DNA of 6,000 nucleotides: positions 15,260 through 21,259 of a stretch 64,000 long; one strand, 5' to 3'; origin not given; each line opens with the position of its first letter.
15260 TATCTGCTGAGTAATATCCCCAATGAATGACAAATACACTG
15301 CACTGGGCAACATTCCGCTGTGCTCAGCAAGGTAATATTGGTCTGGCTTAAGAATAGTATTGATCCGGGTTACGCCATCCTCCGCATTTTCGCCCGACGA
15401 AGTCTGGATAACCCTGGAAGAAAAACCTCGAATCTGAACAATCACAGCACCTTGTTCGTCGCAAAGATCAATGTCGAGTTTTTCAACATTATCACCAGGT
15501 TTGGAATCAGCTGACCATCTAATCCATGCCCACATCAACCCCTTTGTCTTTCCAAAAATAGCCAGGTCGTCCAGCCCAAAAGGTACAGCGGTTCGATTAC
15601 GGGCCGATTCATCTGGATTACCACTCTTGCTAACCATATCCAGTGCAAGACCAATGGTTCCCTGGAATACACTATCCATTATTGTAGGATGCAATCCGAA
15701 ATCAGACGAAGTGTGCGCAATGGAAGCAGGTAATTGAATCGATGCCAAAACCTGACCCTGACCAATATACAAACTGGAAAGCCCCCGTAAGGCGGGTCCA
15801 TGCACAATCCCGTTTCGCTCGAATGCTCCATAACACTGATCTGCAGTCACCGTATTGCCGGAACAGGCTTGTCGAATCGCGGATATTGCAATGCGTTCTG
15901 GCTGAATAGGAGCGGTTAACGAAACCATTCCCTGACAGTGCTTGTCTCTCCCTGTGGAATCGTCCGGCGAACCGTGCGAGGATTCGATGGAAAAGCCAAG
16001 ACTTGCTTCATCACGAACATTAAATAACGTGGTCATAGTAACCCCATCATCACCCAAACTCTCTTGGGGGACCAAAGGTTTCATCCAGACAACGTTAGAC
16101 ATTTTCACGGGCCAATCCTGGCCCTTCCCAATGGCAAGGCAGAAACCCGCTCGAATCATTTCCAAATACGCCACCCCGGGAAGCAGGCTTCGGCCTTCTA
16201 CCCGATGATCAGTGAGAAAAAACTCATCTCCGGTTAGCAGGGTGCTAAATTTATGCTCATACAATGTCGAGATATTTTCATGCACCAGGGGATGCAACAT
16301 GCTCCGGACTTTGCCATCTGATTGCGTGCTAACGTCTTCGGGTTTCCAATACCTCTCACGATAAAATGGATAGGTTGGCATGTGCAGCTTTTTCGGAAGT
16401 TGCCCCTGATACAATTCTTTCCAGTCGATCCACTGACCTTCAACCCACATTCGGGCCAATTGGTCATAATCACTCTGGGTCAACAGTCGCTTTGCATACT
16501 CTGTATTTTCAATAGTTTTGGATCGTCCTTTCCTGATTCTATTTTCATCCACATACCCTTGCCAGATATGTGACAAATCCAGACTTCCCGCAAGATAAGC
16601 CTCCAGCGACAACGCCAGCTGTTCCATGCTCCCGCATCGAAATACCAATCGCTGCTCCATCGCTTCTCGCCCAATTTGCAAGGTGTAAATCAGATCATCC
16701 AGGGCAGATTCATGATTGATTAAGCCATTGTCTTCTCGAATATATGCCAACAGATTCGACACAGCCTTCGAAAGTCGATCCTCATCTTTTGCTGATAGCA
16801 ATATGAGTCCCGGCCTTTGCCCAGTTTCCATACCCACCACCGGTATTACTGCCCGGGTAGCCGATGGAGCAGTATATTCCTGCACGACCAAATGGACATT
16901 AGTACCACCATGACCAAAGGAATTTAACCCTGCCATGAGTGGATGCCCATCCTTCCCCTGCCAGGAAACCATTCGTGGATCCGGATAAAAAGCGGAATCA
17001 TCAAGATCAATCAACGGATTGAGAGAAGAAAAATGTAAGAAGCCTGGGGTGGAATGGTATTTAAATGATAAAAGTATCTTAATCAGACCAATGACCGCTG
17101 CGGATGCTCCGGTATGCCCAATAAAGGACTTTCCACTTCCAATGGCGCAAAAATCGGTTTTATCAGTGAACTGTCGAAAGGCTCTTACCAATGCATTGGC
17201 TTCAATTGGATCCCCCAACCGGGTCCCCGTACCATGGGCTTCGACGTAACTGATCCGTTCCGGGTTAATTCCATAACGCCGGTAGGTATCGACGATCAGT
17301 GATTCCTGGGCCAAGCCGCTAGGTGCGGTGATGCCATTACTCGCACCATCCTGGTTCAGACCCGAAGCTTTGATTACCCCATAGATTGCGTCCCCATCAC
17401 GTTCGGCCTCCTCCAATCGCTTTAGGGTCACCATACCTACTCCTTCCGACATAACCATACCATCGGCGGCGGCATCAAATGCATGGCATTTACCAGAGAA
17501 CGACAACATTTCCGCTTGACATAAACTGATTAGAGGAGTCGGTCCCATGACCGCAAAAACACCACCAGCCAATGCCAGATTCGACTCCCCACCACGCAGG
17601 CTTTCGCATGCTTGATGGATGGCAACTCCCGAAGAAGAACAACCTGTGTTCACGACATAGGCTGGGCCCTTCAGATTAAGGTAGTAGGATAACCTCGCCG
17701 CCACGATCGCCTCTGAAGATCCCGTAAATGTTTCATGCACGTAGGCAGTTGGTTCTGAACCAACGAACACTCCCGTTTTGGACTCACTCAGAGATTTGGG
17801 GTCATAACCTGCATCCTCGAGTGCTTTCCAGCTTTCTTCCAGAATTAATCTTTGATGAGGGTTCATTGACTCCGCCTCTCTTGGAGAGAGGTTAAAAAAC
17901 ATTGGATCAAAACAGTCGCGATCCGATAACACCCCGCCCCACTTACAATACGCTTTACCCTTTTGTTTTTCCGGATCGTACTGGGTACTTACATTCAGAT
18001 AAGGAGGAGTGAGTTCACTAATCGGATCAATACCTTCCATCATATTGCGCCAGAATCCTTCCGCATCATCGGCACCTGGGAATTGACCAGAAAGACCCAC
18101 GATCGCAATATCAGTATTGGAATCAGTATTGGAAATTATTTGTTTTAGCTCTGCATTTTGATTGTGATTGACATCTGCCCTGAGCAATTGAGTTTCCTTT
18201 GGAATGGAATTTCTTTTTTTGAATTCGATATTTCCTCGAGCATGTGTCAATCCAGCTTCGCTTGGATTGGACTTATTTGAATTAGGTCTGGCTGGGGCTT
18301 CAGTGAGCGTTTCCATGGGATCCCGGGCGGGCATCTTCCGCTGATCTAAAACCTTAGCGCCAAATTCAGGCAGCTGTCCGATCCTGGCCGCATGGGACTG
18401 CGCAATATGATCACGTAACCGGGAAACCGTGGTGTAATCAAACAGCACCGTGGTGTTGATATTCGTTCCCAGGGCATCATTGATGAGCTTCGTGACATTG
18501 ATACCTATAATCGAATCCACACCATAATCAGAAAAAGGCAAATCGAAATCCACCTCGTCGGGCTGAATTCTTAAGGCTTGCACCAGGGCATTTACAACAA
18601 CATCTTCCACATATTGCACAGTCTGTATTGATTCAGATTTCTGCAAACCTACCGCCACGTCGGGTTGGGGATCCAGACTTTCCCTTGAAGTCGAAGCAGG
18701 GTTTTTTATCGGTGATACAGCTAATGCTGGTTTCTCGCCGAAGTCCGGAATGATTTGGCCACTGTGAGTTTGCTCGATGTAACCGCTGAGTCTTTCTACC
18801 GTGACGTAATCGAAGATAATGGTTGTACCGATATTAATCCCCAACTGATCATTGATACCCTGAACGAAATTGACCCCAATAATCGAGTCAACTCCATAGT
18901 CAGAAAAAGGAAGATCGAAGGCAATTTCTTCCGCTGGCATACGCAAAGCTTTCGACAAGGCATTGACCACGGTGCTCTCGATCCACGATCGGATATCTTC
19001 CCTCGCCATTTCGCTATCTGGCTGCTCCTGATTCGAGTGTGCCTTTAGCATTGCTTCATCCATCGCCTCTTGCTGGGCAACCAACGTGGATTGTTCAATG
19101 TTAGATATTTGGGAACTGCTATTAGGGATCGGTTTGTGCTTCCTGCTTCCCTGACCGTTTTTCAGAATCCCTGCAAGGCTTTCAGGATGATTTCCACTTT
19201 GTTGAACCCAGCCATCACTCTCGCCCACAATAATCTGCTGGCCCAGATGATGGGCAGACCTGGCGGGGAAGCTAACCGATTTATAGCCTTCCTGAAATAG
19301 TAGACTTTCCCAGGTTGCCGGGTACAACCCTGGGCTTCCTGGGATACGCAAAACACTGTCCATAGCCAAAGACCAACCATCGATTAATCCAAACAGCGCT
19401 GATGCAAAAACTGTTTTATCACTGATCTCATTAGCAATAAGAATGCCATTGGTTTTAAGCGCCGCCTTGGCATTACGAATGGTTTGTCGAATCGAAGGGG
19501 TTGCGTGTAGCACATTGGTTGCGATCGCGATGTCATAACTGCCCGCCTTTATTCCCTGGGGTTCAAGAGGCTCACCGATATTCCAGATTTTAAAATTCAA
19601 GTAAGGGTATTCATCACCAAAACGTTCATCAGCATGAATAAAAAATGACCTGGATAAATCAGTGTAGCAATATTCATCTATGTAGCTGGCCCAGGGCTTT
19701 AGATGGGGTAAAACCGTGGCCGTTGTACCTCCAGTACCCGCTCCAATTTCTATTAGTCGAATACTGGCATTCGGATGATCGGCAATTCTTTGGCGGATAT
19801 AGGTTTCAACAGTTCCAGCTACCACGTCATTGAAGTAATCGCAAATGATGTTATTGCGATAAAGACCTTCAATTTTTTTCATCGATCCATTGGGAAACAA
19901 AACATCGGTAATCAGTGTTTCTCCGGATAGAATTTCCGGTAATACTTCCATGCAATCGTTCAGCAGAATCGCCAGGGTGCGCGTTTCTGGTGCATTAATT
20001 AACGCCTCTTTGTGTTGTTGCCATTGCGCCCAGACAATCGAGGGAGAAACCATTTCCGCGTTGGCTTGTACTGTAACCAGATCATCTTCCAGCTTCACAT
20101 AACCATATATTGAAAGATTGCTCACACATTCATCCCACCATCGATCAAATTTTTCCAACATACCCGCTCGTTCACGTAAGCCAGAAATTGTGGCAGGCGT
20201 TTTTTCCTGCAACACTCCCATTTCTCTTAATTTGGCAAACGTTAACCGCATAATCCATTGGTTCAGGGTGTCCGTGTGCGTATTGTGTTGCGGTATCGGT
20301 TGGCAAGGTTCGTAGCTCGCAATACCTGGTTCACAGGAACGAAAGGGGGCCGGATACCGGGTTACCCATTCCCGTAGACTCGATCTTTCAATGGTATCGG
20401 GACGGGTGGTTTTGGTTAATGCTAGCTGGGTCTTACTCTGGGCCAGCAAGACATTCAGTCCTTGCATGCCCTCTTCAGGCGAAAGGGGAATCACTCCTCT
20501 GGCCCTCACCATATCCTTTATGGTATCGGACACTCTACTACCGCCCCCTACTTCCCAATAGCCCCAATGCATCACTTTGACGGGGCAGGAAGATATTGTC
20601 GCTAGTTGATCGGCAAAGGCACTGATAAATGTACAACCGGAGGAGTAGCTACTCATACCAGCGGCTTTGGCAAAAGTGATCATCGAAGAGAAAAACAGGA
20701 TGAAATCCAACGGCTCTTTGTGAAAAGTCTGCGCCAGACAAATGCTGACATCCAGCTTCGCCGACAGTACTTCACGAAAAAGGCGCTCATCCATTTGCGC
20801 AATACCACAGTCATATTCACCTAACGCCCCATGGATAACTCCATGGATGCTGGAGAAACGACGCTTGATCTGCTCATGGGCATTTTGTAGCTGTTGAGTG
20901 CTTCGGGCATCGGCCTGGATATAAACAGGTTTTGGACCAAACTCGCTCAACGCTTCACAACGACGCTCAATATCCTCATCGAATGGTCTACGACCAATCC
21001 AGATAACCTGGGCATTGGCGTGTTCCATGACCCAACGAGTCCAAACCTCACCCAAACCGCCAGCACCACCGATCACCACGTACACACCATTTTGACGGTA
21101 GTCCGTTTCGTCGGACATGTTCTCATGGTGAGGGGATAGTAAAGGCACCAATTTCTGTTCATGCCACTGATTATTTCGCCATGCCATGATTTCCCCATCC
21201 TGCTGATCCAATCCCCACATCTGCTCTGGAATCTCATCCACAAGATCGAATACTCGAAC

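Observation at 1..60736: Contiguous pederin/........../onnamide-type trans-AT PKS-NRPS assembly line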

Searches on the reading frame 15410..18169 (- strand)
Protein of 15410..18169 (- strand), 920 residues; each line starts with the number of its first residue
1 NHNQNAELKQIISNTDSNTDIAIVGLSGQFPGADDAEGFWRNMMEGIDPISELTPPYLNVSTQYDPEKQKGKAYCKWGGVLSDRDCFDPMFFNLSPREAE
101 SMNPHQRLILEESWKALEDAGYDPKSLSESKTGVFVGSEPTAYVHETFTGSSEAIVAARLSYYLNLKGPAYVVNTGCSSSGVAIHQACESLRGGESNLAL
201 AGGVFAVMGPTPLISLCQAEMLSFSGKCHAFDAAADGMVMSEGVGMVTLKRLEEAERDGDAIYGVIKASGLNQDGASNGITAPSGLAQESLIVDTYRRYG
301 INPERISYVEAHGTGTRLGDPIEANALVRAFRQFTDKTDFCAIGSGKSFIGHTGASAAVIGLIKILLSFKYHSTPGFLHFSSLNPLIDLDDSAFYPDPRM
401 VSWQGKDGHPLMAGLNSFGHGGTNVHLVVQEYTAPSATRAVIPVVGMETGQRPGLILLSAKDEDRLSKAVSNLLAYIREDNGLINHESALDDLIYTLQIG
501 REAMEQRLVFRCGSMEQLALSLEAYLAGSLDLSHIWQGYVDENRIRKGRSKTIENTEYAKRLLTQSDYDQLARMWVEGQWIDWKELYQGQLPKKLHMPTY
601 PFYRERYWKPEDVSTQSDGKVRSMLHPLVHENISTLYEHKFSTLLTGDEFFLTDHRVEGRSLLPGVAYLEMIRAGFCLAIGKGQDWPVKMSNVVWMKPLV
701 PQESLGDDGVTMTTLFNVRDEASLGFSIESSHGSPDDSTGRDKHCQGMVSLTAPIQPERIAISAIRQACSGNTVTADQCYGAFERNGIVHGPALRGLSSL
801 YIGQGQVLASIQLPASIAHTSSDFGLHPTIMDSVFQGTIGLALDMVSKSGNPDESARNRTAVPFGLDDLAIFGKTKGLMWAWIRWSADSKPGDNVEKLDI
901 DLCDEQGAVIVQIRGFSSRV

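Call 8: search_protein_families(library=pfam, proteins=[window:15410-18169:-], max_evalue=0.01)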
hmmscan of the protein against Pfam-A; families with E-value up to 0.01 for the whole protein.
window:15410-18169:- (920 aa): 8 families
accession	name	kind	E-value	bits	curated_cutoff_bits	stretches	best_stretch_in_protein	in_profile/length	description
PF00109.32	ketoacyl-synt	-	2.8e-78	263.5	20.8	1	19-255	2-252/252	Beta-ketoacyl synthase, N-terminal domain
PF02801.28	Ketoacyl-synt_C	-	5.1e-35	120.5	20.8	1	263-380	1-118/119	Beta-ketoacyl synthase, C-terminal domain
PF14765.12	PS-DH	-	3.1e-23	82.6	23.7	1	767-919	11-157/166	Polyketide synthase dehydratase N-terminal domain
PF21089.3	PKS_DH_N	-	3.8e-18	65.8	27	1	626-730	1-102/103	Polyketide synthase dehydratase domain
PF22336.2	RhiE-like_linker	-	2.9e-17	62.8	27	1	458-528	2-66/67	RhiE-like, KS-MAT linker domain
PF22621.2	CurL-like_PKS_C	-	4.9e-11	42.9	27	1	455-520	2-62/64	CurL-like, PKS C-terminal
PF16197.11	KAsynt_C_assoc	-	1.5e-08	35.5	33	1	384-480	2-87/111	Ketoacyl-synthetase C-terminal extension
PF00108.29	Thiolase_N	-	0.00014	21.8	26.4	1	144-204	53-112/260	Thiolase, N-terminal domain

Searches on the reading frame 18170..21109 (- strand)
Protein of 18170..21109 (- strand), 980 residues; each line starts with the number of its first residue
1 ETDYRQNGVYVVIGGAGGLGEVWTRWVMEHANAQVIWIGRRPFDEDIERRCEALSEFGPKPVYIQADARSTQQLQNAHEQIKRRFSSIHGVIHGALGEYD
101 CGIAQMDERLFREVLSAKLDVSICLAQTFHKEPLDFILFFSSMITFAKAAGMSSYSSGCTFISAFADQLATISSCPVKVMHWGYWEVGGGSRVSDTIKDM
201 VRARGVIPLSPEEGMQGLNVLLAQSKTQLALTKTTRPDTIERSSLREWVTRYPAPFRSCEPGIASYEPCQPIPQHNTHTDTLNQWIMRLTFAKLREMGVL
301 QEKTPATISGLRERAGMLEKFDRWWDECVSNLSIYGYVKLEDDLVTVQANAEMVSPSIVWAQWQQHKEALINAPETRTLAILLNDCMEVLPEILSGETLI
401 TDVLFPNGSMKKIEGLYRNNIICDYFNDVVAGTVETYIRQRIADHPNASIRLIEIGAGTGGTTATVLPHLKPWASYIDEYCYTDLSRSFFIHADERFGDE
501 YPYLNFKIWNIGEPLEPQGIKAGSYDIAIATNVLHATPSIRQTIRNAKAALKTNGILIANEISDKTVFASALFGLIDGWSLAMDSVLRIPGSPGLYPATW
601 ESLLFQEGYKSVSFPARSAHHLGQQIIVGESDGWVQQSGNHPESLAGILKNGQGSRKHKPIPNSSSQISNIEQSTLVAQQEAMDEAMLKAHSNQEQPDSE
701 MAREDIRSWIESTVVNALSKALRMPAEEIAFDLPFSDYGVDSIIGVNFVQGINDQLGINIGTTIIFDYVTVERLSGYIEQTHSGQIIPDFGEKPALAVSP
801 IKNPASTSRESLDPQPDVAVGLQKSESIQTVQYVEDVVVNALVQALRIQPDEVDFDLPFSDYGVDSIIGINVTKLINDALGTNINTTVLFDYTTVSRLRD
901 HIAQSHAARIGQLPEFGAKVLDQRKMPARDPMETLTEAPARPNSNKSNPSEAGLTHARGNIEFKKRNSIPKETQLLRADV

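Call 8: search_protein_families(library=pfam, proteins=[window:18170-21109:-], max_evalue=0.01)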
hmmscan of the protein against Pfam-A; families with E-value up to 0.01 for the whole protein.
window:18170-21109:- (980 aa): 10 families
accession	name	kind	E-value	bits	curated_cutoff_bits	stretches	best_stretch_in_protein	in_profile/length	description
PF08659.16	KR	-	1.2e-34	120.2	22.6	1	8-186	1-179/180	KR domain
PF00550.31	PP-binding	-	2.5e-28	98.6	20.8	2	713-778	2-67/67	Phosphopantetheine attachment site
PF23297.2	ACP_SdgA_C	-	6.3e-17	61.9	27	2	829-906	6-83/95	Highly reducing polyketide synthase sdgA, C-terminal ACP domain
PF08242.18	Methyltransf_12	-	3.9e-15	56.8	30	1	453-557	1-98/98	Methyltransferase domain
PF00106.31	adh_short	-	3.3e-11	43.5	26.6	1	10-170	3-164/195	short chain dehydrogenase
PF13489.12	Methyltransf_23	-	4.4e-08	33.5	27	1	439-561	13-118/164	Methyltransferase domain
PF08241.18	Methyltransf_11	-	3.1e-05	24.9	21.2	1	454-558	2-94/95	Methyltransferase domain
PF13847.12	Methyltransf_31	-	3.8e-05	23.8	27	1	504-563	56-113/145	Methyltransferase domain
PF13561.12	adh_short_C2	-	0.0012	18.9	27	1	44-128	29-114/236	Enoyl-(Acyl carrier protein) reductase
PF10017.15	Methyltransf_33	-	0.0033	17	23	0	440-506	54-117/304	Histidine-specific methyltransferase, SAM-dependent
